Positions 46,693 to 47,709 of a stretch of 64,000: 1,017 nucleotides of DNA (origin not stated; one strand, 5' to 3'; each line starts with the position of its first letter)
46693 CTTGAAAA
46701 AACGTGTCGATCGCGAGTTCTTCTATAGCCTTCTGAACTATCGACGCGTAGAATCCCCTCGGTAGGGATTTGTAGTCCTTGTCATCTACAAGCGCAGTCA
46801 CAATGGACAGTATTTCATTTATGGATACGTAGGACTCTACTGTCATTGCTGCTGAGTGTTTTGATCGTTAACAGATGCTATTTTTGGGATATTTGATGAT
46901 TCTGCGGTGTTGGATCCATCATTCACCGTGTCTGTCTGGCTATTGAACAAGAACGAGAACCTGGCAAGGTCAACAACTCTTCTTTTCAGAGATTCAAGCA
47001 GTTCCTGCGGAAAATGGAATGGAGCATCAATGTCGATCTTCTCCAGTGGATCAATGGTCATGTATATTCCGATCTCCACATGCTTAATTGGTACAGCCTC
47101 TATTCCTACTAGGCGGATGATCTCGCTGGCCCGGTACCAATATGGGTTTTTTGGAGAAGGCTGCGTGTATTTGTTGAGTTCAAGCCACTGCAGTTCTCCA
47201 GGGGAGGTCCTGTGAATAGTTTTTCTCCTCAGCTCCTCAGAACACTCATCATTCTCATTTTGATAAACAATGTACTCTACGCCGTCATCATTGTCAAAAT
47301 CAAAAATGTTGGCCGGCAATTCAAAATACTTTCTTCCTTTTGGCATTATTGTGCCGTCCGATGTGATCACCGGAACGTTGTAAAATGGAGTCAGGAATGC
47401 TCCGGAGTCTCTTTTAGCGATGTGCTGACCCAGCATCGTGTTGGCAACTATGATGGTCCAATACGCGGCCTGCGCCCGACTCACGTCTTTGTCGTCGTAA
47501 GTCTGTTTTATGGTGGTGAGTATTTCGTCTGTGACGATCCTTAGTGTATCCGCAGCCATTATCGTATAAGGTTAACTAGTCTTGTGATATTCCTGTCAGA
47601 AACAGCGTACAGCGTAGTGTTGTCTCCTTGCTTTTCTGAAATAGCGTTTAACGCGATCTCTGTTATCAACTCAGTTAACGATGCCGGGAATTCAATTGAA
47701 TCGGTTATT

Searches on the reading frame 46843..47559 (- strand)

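Call 7: search_protein_families(library=phrogs, proteins=[window:46843-47559:-], max_evalue=0.001)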
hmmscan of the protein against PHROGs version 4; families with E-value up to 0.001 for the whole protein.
window:46843-47559:- (238 aa): 0 families

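Call 108: search_protein_families(library=pfam, proteins=[window:46843-47559:-], max_evalue=0.1)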
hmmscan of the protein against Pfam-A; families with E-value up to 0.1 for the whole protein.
window:46843-47559:- (238 aa): 1 family
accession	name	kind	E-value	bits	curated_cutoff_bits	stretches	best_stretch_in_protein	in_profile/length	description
PF25702.1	CrAss_Ring_2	-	0.05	13.7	27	0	10-50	3-43/210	Phage tail ring protein 2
